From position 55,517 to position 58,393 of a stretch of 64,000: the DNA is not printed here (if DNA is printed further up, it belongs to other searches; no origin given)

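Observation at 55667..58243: ClpC/ClpB-family chaperone with an N-terminal double-TM anchor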

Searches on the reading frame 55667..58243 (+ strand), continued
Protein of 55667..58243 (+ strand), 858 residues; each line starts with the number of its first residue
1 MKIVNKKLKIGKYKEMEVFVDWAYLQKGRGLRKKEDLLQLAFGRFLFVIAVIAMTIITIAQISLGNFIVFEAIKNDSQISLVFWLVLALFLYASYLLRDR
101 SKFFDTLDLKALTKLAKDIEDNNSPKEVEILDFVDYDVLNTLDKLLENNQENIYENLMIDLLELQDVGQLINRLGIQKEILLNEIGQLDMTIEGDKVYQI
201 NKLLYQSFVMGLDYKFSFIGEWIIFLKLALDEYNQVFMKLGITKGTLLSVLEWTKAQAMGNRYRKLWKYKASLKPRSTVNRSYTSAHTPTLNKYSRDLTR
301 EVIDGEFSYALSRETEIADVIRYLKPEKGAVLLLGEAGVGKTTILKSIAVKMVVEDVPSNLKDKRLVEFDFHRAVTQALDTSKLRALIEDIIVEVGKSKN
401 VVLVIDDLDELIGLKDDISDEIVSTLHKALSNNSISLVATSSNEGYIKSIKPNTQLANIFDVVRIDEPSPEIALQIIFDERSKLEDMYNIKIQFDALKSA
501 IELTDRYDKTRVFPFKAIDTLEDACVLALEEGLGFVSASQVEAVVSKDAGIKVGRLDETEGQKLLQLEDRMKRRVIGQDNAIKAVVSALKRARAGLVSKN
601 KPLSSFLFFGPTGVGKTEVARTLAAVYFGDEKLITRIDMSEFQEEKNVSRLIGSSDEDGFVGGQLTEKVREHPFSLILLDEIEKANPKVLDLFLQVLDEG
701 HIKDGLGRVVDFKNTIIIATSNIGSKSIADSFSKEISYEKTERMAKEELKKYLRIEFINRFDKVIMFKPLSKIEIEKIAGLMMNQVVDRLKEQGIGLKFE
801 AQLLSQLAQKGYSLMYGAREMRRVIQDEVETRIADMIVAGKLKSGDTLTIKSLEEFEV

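Call 42: find_encoding_contigs(protein=P0022, flank=7000, max_places=1)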
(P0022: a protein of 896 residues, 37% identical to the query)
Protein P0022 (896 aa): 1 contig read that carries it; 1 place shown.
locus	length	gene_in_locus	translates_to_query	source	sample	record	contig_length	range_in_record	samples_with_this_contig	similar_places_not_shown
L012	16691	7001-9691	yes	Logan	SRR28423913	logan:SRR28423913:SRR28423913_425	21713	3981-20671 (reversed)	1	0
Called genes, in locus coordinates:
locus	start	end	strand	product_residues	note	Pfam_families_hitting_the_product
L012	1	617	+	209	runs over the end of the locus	PF09335:VTT_dom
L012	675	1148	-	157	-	PF01327:Pep_deformylase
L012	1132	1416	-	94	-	-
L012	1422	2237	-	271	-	PF02900:LigB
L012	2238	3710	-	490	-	-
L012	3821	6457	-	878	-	PF02861:Clp_N, PF23569:NBD_SMAX1, PF00004:AAA, PF17871:AAA_lid_9, PF07724:AAA_2, PF00004:AAA, PF07728:AAA_5, PF10431:ClpB_D2-small, +6 more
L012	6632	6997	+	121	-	-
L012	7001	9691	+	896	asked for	PF02861:Clp_N (weak), PF13191:AAA_16 (faint), PF00004:AAA (weak), PF17871:AAA_lid_9, PF00004:AAA (weak), PF07724:AAA_2, PF07728:AAA_5, PF10431:ClpB_D2-small, +1 more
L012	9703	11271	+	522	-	PF00953:Glycos_transf_4, PF02677:QueH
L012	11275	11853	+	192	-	PF03734:YkuD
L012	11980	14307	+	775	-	PF09826:Beta_propel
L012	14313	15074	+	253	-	-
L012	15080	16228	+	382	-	PF13180:PDZ_2, PF17820:PDZ_6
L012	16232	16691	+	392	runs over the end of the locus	PF00162:PGK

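Call 43: find_encoding_contigs(protein=P0085, flank=7000, max_places=1)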
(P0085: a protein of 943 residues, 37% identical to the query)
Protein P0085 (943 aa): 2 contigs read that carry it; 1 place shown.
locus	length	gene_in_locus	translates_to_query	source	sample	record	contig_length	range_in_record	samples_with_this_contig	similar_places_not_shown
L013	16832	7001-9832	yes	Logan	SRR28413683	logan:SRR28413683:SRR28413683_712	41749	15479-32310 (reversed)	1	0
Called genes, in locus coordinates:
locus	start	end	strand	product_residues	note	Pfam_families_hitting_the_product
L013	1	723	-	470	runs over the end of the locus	PF00133:tRNA-synt_1, PF09334:tRNA-synt_1g, PF00133:tRNA-synt_1, PF01406:tRNA-synt_1e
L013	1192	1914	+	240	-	PF01628:HrcA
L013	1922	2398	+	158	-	PF01025:GrpE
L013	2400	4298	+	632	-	PF00012:HSP70, PF06723:MreB_Mbl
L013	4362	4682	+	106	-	PF18895:T4SS_pilin (faint)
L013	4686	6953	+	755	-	PF04610:TrbL (weak)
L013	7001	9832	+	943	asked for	PF02861:Clp_N, PF00004:AAA, PF23569:NBD_SMAX1, PF17871:AAA_lid_9, PF00004:AAA, PF07724:AAA_2, PF07728:AAA_5, PF10431:ClpB_D2-small, +7 more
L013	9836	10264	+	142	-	PF22148:Fervidolysin_NPro-like (faint)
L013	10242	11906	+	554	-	PF00082:Peptidase_S8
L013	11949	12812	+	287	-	PF00226:DnaJ, PF01556:DnaJ_C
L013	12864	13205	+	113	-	-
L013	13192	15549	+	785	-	PF05673:DUF815 (faint), PF00158:Sigma54_activat (faint), PF12775:AAA_7 (faint), PF17871:AAA_lid_9 (weak), PF00004:AAA, PF07724:AAA_2, PF07728:AAA_5, PF10431:ClpB_D2-small, +2 more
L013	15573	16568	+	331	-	PF00389:2-Hacid_dh, PF02826:2-Hacid_dh_C, PF03446:NAD_binding_2 (weak)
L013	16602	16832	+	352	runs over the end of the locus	PF00348:polyprenyl_synt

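Call 44: list_cluster_members(proteins=[P0021, P0174, P0169, P0185, P0194, P0196, P0205, P0220, P0179, P0211])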
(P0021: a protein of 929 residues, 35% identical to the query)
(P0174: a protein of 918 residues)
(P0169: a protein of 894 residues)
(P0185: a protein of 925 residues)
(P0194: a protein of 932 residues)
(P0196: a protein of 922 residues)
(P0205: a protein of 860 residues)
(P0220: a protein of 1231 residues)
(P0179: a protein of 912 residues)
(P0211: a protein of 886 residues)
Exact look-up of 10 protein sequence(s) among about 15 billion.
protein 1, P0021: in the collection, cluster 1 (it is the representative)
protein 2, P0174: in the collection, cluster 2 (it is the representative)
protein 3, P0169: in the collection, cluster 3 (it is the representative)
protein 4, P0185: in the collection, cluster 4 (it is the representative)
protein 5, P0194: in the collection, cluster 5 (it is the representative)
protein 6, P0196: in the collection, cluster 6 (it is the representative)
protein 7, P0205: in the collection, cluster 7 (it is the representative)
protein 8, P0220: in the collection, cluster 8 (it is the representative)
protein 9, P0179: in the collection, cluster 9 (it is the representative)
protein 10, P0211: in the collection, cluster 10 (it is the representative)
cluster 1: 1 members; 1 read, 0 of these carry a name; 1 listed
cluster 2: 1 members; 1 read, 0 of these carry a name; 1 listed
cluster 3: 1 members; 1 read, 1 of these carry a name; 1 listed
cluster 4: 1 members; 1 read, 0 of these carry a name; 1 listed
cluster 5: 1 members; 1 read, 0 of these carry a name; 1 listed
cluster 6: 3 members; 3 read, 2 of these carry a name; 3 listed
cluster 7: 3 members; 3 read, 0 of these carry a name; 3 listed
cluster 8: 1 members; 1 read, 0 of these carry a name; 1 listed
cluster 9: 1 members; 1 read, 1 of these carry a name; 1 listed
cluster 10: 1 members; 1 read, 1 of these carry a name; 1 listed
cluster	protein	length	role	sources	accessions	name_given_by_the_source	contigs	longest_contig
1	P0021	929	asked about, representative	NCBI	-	-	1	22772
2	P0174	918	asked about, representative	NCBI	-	-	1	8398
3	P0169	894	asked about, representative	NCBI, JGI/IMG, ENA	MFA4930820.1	MAG: ATP-dependent Clp protease ATP-binding subunit [Patescibacteria group bacterium]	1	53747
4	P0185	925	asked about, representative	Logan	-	-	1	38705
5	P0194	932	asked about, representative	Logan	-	-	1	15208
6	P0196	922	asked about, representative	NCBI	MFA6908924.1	MAG: AAA family ATPase [Patescibacteria group bacterium]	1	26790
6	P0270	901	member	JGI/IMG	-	ATP-dependent Clp protease ATP-binding subunit ClpC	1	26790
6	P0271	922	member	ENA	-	-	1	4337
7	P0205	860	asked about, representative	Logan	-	-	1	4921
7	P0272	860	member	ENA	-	-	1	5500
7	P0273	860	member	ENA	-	-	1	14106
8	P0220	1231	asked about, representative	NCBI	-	-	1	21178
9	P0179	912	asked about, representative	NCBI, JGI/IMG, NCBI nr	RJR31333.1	ATP-dependent Clp protease ATP-binding subunit [Candidatus Parcubacteria bacterium] | MAG: ATP-dependent Clp protease ATP-binding subunit [Candidatus Parcubacteria bacterium]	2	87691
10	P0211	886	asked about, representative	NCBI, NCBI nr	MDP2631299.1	MAG: ATP-dependent Clp protease ATP-binding subunit [Candidatus Uhrbacteria bacterium] | ATP-dependent Clp protease ATP-binding subunit [Candidatus Uhrbacteria bacterium]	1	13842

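Call 61: find_related_loci(query=A1, collection=genome_contigs, flank=10000)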
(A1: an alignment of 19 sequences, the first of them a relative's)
Query A1 (858 aa) in genome_contigs; peptide patterns used: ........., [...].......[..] (x = any residue, [..] = any of these).
600 stretches matched a pattern (row limit reached: there are more); 418 encode a relative of the query (tblastn E <= 1e-3); the best 80 are kept; 80 distinct loci.
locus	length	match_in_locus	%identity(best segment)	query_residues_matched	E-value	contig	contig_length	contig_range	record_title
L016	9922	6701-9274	60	1-858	0e+0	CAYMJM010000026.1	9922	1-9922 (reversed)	MAG TPA_asm: uncultured Candidatus Saccharibacteria bacterium isolate binchicken_co173_429 genome assembly, contig: NODE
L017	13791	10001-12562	59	1-853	0e+0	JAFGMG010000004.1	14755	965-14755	MAG: Candidatus Dojkabacteria bacterium isolate Zod_Metabat.46 k87_1198872, whole genome shotgun sequence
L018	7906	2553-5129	45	1-858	0e+0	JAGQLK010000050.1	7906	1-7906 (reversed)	MAG: Candidatus Dojkabacteria bacterium isolate HKST-UBA14 NODE_50_length_7906_cov_2.546813, whole genome shotgun sequen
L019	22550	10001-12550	44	10-858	0e+0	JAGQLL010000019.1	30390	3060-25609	MAG: Candidatus Dojkabacteria bacterium isolate HKST-UBA15 2011-04-20_1_(paired)_contig_230095, whole genome shotgun seq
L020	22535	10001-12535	43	7-850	0e+0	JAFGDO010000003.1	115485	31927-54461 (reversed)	MAG: Candidatus Dojkabacteria bacterium isolate Zod_Metabat.1179 k87_1067188, whole genome shotgun sequence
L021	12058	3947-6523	45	1-858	0e+0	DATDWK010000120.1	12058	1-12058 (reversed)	MAG TPA_asm: Candidatus Dojkabacteria bacterium isolate SMAG_U8108 k141_609174, whole genome shotgun sequence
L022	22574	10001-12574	41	1-858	0e+0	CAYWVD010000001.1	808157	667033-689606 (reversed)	MAG TPA_asm: uncultured Candidatus Saccharibacteria bacterium isolate SRP278314_co2_217 genome assembly, contig: NODE_1_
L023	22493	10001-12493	42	20-850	0e+0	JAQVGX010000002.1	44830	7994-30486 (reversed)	MAG: Candidatus Dojkabacteria bacterium isolate STE_192 NODE_1429_length_44830_cov_3.503836_Sandtown_E, whole genome sho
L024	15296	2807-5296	42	16-845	0e+0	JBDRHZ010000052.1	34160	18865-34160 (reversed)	MAG: Patescibacteria group bacterium isolate MEGAHIT-group-1.556 k141_6157806, whole genome shotgun sequence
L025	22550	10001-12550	42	10-858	0e+0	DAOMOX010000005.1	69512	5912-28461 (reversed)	MAG TPA_asm: Candidatus Dojkabacteria bacterium isolate AMR_MDS_5875 NODE_186_length_69512_cov_25.310840, whole genome s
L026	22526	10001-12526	41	13-856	0e+0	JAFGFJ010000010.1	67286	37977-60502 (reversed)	MAG: Candidatus Dojkabacteria bacterium isolate Zod_Metabat.1309 k87_14644065, whole genome shotgun sequence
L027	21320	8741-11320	41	1-858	0e+0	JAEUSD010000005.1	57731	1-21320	MAG: Candidatus Doudnabacteria bacterium isolate new MAG-294 NODE_5_length_57731_cov_4.535540, whole genome shotgun sequ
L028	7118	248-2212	46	203-856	0e+0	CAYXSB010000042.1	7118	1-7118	MAG TPA_asm: uncultured Candidatus Saccharibacteria bacterium isolate SRP200132_co1_350 genome assembly, contig: NODE_19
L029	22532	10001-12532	39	4-845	0e+0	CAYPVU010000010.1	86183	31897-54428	MAG TPA_asm: uncultured Candidatus Saccharibacteria bacterium isolate binchicken_co23_219 genome assembly, contig: k141_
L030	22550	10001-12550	40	1-854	0e+0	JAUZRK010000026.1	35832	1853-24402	MAG: Candidatus Dojkabacteria bacterium isolate GS19_ROV17_BS05-AMOR20_M0215 AMOR20_M0215_contig26, whole genome shotgun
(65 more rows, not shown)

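Call 80: search_protein_families(library=padloc, proteins=[window:55667-58243:+], max_evalue=0.001)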
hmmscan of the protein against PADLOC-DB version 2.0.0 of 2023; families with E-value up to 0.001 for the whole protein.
window:55667-58243:+ (858 aa): 12 families
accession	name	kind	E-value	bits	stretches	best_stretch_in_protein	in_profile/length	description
PDLC03838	DolB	-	1.5e-40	137.7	2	550-727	116-282/375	-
PDLC04606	PDC-M37B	-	8.4e-38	128.5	1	555-736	126-307/390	-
PDLC04605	PDC-M37B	-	2.5e-27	94.1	1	555-831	256-509/518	-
PDLC00915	TRIP13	-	5.4e-10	37.2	1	325-413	60-147/302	TRIP13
PDLC04140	mad8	-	1.6e-08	32.5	0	327-379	26-74/314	mads_8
PDLC00292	PtuA1|PtuA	-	4.1e-06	23.4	1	329-367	336-376/726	AAA ATPase domain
PDLC02196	IetA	-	6.1e-06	23.9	0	579-625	98-144/374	-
PDLC00304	PtuA1|PtuA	-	5.7e-05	20.4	1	332-369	43-87/444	AAA ATPase domain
PDLC00295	PtuA1|PtuA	-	0.0004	17.6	0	331-352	35-56/451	AAA ATPase domain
PDLC02195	IetA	-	0.00045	17.6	0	581-625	115-159/395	-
PDLC04232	IetA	-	0.00049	17.6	0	313-354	100-142/330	-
PDLC00288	PtuA1|PtuA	-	0.00095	15.9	0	326-379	340-390/733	AAA ATPase domain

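Call 83: predict_structure(alignment_id=A1)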
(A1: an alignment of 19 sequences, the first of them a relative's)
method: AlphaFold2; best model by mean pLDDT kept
length: 858 residues; sequences in the alignment: 19
mean_pLDDT: 79.2   pTM: 0.53
mean pLDDT of the five models: 79.2, 79.0, 77.4, 77.0, 69.7
residues with pLDDT >= 90: 64; 70-90: 658; 50-70: 108; < 50: 28
segments of 3 or more residues with pLDDT < 50: 1-4, 101-108, 279-287
pLDDT, mean of each block of 10 residues (from residue 1): 61 85 62 64 85 83 66 63 85 77 47 81 83 82 80 88 85 83 85 83 91 83 90 87 77 73 69 52 49 77 68 83 82 85 85 73 80 72 82 77 85 65 79 84 83 84 85 78 87 87 73 83 90 86 74 55 78 86 85 58 81 86 79 80 74 77 81 77 83 81 80 82 87 86 87 78 87 87 88 88 89 81 89 87 88 87
secondary structure, 60 per line:
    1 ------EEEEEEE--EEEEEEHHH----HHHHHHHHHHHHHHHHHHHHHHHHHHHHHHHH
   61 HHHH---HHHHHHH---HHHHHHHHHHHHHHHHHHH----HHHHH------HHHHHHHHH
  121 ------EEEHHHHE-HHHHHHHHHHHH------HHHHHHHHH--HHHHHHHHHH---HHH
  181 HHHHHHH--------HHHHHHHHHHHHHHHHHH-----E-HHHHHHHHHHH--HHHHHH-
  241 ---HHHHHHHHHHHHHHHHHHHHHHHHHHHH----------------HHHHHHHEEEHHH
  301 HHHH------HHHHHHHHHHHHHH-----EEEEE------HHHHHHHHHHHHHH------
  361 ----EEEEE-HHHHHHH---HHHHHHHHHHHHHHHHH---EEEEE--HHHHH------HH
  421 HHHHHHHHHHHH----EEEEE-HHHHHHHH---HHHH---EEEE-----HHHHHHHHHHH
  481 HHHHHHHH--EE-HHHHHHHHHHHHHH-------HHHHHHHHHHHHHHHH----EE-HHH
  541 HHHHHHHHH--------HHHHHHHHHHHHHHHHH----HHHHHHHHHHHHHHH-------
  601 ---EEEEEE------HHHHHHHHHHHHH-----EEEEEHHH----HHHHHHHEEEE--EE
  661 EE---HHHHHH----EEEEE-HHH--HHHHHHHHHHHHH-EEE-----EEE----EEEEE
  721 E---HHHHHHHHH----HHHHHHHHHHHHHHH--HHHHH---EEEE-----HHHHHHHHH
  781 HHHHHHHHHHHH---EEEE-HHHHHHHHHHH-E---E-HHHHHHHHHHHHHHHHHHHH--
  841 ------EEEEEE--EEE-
elements in order (helices of 4 or more, strands of 3 or more residues): E7-13 E16-21 H29-64 H68-74 H78-96 H101-105 H112-120 E127-129 H130-133 H136-147 H154-162 H165-174 H178-187 H196-213 H221-231 H234-239 H244-271 H288-294 E295-297 H298-304 H311-324 E330-334 H341-354 E365-369 H371-377 H381-397 E401-405 H408-412 H419-432 E437-441 H443-450 H454-457 E461-464 H470-488 H494-507 H515-530 H538-549 H558-574 H579-593 E604-609 H616-628 E634-638 H646-652 E653-656 E659-662 H666-671 E676-680 H687-699 E701-703 E709-711 E716-721 H725-733 H738-752 H755-759 E763-766 H772-792 E796-799 H801-811 H819-838 E847-852 E855-857
